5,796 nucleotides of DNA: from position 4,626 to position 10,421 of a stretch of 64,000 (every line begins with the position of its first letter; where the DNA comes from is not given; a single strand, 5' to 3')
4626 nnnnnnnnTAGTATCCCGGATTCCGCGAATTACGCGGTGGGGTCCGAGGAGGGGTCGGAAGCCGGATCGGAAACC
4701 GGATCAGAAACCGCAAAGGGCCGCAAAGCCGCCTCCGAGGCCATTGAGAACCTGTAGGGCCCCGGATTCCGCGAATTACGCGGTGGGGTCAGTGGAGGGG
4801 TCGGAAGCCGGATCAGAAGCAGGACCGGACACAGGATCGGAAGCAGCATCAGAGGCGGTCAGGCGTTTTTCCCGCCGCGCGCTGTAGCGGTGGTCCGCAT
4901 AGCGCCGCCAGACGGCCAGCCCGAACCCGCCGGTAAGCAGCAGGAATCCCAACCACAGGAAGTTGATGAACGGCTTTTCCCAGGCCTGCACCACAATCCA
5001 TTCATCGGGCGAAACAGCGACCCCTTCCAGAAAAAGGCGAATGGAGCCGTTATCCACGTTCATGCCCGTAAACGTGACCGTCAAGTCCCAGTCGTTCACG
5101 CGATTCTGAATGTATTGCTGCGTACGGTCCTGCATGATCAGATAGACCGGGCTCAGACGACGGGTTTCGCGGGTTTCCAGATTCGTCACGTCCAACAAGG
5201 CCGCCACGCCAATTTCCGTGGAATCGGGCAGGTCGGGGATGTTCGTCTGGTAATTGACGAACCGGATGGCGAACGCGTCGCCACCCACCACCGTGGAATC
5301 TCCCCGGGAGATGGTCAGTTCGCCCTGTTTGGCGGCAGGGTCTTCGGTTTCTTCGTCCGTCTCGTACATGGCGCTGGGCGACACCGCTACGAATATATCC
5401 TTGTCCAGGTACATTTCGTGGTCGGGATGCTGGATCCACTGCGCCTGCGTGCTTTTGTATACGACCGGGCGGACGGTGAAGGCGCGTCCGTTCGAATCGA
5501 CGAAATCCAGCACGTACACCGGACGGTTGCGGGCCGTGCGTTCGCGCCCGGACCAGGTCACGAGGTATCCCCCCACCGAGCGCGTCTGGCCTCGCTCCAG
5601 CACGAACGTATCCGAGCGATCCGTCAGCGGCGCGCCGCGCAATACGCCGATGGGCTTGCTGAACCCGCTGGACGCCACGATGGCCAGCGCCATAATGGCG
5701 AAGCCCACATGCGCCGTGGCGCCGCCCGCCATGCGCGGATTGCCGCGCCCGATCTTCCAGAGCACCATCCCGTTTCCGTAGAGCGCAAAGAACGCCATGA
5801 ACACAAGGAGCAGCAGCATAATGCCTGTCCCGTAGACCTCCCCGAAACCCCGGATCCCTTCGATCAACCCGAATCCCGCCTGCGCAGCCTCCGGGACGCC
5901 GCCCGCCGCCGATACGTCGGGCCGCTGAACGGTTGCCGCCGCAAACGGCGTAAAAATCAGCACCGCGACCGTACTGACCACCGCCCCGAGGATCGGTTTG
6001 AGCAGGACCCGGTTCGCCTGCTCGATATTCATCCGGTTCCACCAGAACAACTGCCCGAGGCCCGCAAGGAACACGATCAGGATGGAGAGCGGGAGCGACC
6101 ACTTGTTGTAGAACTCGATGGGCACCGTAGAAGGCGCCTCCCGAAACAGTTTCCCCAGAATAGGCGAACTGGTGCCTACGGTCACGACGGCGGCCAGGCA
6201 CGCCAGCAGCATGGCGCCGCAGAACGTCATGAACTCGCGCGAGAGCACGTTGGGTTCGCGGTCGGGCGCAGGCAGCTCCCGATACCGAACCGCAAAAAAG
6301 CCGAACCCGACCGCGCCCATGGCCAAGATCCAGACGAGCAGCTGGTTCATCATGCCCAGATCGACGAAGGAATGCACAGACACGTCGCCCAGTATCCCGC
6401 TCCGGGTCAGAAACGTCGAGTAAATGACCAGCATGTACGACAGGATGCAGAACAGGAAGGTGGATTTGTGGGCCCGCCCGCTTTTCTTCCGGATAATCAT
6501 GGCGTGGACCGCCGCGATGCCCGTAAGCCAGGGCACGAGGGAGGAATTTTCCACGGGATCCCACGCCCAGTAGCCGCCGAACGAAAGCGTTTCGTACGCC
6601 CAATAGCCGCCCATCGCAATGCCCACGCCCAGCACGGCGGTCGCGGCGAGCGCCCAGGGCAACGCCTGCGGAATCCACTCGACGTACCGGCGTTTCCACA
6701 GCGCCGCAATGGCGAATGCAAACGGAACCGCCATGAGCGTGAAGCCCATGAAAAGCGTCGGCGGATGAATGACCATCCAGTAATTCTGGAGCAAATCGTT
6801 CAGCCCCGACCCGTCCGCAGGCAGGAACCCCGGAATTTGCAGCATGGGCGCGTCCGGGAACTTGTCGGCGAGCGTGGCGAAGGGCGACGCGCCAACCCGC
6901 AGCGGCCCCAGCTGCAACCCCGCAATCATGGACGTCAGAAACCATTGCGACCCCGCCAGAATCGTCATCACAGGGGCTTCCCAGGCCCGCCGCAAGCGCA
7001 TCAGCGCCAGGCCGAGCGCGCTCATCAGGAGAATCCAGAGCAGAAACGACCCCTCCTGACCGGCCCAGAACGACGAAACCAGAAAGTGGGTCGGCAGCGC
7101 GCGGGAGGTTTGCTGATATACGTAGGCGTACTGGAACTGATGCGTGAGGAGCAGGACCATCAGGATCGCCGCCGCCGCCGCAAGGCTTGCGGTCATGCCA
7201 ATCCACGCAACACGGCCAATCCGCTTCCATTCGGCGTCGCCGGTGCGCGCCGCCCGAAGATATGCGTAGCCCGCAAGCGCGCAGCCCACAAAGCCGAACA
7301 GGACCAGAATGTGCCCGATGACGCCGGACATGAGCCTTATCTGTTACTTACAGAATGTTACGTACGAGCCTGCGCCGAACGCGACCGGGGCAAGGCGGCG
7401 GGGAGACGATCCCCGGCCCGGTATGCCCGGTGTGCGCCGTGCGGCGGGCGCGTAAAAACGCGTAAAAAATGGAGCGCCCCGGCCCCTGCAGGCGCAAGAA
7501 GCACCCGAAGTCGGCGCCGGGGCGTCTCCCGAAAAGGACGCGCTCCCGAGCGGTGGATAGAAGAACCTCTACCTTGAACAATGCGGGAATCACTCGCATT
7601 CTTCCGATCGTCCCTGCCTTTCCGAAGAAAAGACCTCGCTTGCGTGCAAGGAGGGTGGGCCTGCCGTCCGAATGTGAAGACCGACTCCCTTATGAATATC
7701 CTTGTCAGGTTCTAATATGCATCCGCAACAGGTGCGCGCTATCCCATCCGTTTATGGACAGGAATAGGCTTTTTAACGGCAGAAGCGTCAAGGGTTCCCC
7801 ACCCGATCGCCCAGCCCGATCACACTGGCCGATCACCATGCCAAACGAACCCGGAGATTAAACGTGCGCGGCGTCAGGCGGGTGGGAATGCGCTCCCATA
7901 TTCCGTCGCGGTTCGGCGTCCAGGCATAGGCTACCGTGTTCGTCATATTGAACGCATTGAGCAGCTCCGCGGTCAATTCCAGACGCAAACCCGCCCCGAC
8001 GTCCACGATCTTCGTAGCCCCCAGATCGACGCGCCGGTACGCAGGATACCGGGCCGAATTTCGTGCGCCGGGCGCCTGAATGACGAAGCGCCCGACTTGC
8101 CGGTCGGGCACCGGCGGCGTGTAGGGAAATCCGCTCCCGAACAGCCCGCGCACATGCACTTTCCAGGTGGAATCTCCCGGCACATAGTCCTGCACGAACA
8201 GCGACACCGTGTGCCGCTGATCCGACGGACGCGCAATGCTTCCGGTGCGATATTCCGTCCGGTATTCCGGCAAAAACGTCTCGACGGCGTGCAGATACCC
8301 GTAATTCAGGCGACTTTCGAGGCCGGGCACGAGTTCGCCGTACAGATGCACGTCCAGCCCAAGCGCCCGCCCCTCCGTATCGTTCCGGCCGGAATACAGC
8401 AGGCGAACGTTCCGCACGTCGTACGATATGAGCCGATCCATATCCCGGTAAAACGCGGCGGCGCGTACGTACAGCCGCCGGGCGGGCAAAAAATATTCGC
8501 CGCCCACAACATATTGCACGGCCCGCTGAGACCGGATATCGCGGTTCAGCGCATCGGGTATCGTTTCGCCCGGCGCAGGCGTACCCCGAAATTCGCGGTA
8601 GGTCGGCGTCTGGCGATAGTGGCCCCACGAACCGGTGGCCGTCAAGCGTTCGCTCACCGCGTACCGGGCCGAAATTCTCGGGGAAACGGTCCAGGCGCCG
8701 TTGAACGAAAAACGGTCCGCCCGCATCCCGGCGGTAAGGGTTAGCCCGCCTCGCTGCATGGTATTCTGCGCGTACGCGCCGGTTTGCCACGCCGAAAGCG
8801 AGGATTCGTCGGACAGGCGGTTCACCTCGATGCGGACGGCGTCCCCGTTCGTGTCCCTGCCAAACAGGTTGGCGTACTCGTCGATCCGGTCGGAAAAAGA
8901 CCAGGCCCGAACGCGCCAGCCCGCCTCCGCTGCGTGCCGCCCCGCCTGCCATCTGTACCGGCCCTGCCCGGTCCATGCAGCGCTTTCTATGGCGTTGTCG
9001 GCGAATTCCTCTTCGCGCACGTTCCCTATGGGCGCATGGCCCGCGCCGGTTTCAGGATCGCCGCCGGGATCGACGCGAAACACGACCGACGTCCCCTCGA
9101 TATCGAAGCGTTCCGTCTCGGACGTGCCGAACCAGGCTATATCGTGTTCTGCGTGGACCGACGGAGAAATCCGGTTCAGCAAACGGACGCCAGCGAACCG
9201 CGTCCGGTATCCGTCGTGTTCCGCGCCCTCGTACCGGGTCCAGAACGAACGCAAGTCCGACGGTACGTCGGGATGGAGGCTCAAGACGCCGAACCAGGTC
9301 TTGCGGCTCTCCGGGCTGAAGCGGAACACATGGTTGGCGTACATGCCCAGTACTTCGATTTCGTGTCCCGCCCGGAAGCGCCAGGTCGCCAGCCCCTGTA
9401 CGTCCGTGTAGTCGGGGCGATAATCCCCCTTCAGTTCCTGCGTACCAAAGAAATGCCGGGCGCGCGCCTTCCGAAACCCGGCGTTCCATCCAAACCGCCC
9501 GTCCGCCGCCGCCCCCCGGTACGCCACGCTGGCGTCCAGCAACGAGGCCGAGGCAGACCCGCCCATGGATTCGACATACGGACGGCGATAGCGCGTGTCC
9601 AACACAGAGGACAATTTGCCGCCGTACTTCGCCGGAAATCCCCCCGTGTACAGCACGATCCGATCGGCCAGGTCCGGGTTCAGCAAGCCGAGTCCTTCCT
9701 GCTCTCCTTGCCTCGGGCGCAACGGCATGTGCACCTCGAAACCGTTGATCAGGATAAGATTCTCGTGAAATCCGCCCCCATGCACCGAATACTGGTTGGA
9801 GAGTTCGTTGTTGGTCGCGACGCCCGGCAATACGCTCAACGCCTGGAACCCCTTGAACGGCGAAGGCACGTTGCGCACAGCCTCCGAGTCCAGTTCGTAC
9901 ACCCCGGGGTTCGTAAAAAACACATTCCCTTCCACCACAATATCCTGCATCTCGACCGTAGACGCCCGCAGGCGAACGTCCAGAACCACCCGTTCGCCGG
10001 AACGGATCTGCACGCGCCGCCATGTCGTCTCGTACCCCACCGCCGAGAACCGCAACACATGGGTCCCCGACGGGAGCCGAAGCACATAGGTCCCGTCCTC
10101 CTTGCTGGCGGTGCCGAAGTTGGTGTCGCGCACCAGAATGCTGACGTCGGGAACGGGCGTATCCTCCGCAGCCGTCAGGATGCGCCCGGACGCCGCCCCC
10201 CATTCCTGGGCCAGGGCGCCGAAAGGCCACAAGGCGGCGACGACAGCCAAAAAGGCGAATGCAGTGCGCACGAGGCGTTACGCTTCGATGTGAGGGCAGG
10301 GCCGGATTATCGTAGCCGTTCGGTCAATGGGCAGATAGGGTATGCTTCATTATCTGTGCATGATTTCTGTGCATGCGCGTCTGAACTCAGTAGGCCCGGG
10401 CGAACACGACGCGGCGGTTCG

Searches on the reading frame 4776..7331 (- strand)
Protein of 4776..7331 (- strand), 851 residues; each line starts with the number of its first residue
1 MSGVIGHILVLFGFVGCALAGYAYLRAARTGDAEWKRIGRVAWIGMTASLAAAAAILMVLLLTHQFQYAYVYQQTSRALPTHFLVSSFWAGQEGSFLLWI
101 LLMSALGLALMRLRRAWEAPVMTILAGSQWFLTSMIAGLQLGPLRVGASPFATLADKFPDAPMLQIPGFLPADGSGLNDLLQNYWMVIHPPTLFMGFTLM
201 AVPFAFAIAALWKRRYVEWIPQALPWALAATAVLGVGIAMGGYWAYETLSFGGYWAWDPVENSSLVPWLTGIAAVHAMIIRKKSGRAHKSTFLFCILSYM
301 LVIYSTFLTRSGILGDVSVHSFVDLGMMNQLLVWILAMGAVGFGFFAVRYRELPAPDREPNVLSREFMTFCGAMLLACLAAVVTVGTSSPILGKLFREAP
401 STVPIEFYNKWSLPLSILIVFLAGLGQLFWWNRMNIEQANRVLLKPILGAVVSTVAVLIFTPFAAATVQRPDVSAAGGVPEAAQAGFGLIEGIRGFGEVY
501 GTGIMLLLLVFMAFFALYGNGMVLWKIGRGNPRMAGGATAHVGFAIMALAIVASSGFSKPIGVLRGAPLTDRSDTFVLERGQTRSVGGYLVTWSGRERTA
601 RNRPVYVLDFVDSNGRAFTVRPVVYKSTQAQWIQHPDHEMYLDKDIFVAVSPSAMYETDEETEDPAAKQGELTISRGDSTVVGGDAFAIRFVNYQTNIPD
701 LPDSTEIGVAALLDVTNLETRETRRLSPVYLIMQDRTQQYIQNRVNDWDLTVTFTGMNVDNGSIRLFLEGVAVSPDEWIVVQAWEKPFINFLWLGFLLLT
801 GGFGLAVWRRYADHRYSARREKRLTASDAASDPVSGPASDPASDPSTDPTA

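Call 31: search_protein_families(library=pfam, proteins=[window:4776-7331:-], max_evalue=0.0001)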
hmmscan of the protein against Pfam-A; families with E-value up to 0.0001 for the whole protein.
window:4776-7331:- (851 aa): 2 families
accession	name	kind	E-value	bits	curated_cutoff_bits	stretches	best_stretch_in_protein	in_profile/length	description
PF01578.25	Cytochrom_C_asm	-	2.5e-25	89.8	29.9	1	89-311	1-206/212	Cytochrome C assembly protein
PF16327.10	CcmF_C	-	1.2e-12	48.2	28.7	1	342-559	11-201/323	Cytochrome c-type biogenesis protein CcmF C-terminal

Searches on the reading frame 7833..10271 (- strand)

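Call 31: search_protein_families(library=pfam, proteins=[window:7833-10271:-], max_evalue=0.0001)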
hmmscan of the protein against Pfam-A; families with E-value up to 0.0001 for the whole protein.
window:7833-10271:- (812 aa): 4 families
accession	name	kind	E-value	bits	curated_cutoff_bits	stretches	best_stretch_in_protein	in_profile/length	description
PF00593.30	TonB_dep_Rec_b-barrel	-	1e-19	72.2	27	1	380-754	77-421/436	TonB dependent receptor-like, beta-barrel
PF13715.12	CarbopepD_reg_2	-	2.5e-17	63.1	32.2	1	28-113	2-88/88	CarboxypepD_reg-like domain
PF13620.12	CarboxypepD_reg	-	4.1e-13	49.9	32.3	1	28-102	3-82/82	Carboxypeptidase regulatory-like domain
PF07715.20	Plug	-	2.3e-06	28.5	23.9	1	143-218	27-101/107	TonB-dependent Receptor Plug Domain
